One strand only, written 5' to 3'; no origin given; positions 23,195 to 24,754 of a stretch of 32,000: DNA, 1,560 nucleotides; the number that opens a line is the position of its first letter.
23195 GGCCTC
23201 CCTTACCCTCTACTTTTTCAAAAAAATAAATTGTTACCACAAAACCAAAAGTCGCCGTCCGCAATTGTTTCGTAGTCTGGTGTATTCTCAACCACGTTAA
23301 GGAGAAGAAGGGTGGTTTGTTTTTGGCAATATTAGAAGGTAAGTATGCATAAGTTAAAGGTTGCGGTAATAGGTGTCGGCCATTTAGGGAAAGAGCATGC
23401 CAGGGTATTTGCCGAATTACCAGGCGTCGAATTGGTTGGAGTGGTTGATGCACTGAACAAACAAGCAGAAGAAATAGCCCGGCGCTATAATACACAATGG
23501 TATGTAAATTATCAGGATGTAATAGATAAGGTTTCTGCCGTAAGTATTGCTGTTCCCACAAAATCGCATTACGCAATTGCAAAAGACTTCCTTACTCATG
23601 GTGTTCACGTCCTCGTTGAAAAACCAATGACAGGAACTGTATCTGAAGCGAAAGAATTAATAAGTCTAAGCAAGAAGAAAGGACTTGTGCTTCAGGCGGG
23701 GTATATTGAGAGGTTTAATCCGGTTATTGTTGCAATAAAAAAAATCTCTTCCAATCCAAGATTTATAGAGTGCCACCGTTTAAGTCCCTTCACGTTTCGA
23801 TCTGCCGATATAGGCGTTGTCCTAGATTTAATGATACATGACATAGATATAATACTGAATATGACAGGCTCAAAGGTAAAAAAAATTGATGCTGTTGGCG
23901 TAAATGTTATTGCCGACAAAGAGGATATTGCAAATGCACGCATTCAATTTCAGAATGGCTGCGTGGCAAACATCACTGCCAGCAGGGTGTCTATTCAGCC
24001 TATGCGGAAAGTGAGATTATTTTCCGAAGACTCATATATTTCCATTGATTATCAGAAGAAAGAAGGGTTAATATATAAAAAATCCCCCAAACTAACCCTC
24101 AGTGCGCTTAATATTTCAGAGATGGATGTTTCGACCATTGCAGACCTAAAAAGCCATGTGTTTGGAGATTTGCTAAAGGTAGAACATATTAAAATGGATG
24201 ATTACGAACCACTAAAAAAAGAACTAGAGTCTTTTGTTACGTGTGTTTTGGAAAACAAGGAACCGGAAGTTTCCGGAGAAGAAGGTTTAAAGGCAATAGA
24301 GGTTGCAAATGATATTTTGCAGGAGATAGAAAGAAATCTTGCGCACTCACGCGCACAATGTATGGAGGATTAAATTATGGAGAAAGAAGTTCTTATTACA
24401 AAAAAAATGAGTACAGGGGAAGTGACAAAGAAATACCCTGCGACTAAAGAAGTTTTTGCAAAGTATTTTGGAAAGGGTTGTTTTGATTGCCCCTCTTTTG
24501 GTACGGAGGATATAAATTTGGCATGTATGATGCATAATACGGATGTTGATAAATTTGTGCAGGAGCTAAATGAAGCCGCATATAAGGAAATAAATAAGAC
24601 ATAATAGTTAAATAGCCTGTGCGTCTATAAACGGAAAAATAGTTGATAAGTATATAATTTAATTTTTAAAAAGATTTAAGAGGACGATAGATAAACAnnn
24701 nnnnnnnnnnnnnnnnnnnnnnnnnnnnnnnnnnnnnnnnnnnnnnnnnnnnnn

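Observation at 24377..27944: Exported HAO-family octaheme cytochrome in a cassette with four small cytoplasmic genes (DUF1858, two cupins, DUF2249) and a cytochrome c lipoprotein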

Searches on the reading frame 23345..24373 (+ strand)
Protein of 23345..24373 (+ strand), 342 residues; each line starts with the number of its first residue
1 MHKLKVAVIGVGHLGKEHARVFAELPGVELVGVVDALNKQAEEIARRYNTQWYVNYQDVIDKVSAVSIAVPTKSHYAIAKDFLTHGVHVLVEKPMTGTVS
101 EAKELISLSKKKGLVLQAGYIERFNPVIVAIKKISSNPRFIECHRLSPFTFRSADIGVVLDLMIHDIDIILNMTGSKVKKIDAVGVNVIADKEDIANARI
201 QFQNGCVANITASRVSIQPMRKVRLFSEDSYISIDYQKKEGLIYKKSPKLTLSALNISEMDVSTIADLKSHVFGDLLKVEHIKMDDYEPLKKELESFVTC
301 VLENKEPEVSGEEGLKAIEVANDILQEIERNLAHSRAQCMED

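Call 3: search_protein_families(library=pfam, proteins=[window:23345-24373:+], max_evalue=0.1)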
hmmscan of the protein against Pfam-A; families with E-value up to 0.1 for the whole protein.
window:23345-24373:+ (342 aa): 12 families
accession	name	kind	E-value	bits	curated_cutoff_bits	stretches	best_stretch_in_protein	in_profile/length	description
PF01408.29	GFO_IDH_MocA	-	5.9e-31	108.1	24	1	4-120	1-120/120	Oxidoreductase family, NAD-binding Rossmann fold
PF22725.1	GFO_IDH_MocA_C3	-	1.1e-10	42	27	1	153-219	40-109/124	GFO/IDH/MocA C-terminal domain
PF02894.22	GFO_IDH_MocA_C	-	1.3e-06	28.9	22.9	1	156-326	40-208/218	Oxidoreductase family, C-terminal alpha/beta domain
PF03807.23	F420_oxidored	-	0.0034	18.4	21.6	1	5-82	1-79/94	NADP oxidoreductase coenzyme F420-dependent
PF02826.25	2-Hacid_dh_C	-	0.004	17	25.1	1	2-74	35-103/178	D-isomer specific 2-hydroxyacid dehydrogenase, NAD binding domain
PF01113.26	DapB_N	-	0.0058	17.2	25.6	1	5-104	2-107/124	Dihydrodipicolinate reductase, N-terminus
PF01118.30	Semialdhyde_dh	-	0.0081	17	26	1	5-89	1-93/121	Semialdehyde dehydrogenase, NAD binding domain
PF02737.24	3HCDH_N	-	0.0082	16.5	22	1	5-52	1-46/180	3-hydroxyacyl-CoA dehydrogenase, NAD binding domain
PF02629.25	CoA_binding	-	0.018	16.2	22.3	1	3-90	3-91/97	CoA binding domain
PF00044.30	Gp_dh_N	-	0.024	15.4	31.7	0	5-49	2-46/101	Glyceraldehyde 3-phosphate dehydrogenase, NAD binding domain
PF01488.26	Shikimate_DH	-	0.025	15.1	24.3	1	2-70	11-80/138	Shikimate / quinate 5-dehydrogenase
PF07991.19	KARI_N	-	0.037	14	20.6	1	3-81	4-79/165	Acetohydroxy acid isomeroreductase, NADPH-binding domain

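Call 28: search_protein_families(library=ncbifam, proteins=[window:23345-24373:+], max_evalue=0.001)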
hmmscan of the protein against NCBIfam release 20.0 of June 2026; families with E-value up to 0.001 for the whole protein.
window:23345-24373:+ (342 aa): 12 families
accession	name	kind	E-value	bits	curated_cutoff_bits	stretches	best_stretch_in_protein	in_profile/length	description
NF040723.1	UDP-GlcNAcDh_Arch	equivalog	8.4e-71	238.9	450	2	4-246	1-249/302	UDP-N-acetylglucosamine 3-dehydrogenase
TIGR04380.1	myo_inos_iolG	equivalog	4.6e-34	117.8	355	1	3-216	1-233/330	inositol 2-dehydrogenase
NF052479.1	LevoglcsnDh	equivalog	7.3e-15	54.5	650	1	1-135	1-146/386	levoglucosan dehydrogenase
NF052679.1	InsChiInosDhIolG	equivalog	1.3e-14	54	540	1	4-177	3-188/343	bifunctional inositol 2-dehydrogenase/D-chiro-inositol 1-dehydrogenase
NF058561.1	BT_2158_fam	equivalog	2.3e-13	49.6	750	1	3-121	35-155/487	glycoside 3-dehydrogenase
NF008607.0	PRK11579.1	subfamily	4.8e-13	48.8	330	1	3-137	4-139/346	oxidoreductase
NF007574.0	PRK10206.1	equivalog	3.5e-12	46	352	1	39-135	39-138/345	oxidoreductase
NF041392.1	XylDh_Gfo6_Halo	equivalog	5.9e-12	45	350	1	3-134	16-154/350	D-xylose 1-dehydrogenase Gfo6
TIGR01761.1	thiaz-red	subfamily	1.3e-08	34.8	188.8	1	5-202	5-197/350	thiazolinyl imide reductase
NF058563.1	BT_2159_fam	equivalog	7.4e-07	28.5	650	1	4-218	1-228/350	disaccharide 3-dehydrogenase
NF009825.0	PRK13302.1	equivalog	0.00019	21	253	1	2-113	5-116/271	aspartate dehydrogenase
TIGR01921.1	DAP-DH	equivalog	0.00096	18.5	180.6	0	1-85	1-83/324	diaminopimelate dehydrogenase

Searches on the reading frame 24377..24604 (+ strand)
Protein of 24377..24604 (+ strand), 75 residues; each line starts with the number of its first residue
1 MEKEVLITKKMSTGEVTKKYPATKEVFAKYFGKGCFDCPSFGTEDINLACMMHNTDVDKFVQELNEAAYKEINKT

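Call 3: search_protein_families(library=pfam, proteins=[window:24377-24604:+], max_evalue=0.1)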
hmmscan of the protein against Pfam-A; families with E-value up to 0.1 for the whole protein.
window:24377-24604:+ (75 aa): 2 families
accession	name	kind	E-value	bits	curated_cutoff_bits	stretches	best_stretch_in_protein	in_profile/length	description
PF08984.16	DUF1858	-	3.9e-13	49.7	32.2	1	7-61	1-59/59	Domain of unknown function (DUF1858)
PF04405.19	ScdA_N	-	0.0012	18.9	32.5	0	42-67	30-55/56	Domain of Unknown function (DUF542)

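Call 4: search_protein_families(library=ncbifam, proteins=[window:24377-24604:+], max_evalue=0.1)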
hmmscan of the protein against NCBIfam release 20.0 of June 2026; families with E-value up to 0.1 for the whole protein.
window:24377-24604:+ (75 aa): 2 families
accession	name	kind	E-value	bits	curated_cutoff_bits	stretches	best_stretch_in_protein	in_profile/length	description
TIGR03980.1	prismane_assoc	subfamily_domain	1.9e-14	53.4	44.95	1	7-65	1-58/58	hybrid cluster protein-associated redox disulfide domain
TIGR03652.1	FeS_repair_RIC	equivalog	0.029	14.2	204.7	1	14-71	2-55/216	iron-sulfur cluster repair di-iron protein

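Call 52: search_solved_structures(query=window:24377-24604:+, max_evalue=10, show_alignments=2)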
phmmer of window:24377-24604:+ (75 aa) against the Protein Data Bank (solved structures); distinct sequences matched with E-value up to 10: 3.
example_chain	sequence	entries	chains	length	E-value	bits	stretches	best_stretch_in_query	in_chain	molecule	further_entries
2k53_A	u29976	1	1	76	2.7e-07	34.2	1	7-69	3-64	A3DK08 Protein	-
2k5e_A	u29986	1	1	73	0.066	17.2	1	7-69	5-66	uncharacterized protein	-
7r2x_A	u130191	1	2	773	1.1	13.4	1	4-44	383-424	Mannuronic acid specific lyase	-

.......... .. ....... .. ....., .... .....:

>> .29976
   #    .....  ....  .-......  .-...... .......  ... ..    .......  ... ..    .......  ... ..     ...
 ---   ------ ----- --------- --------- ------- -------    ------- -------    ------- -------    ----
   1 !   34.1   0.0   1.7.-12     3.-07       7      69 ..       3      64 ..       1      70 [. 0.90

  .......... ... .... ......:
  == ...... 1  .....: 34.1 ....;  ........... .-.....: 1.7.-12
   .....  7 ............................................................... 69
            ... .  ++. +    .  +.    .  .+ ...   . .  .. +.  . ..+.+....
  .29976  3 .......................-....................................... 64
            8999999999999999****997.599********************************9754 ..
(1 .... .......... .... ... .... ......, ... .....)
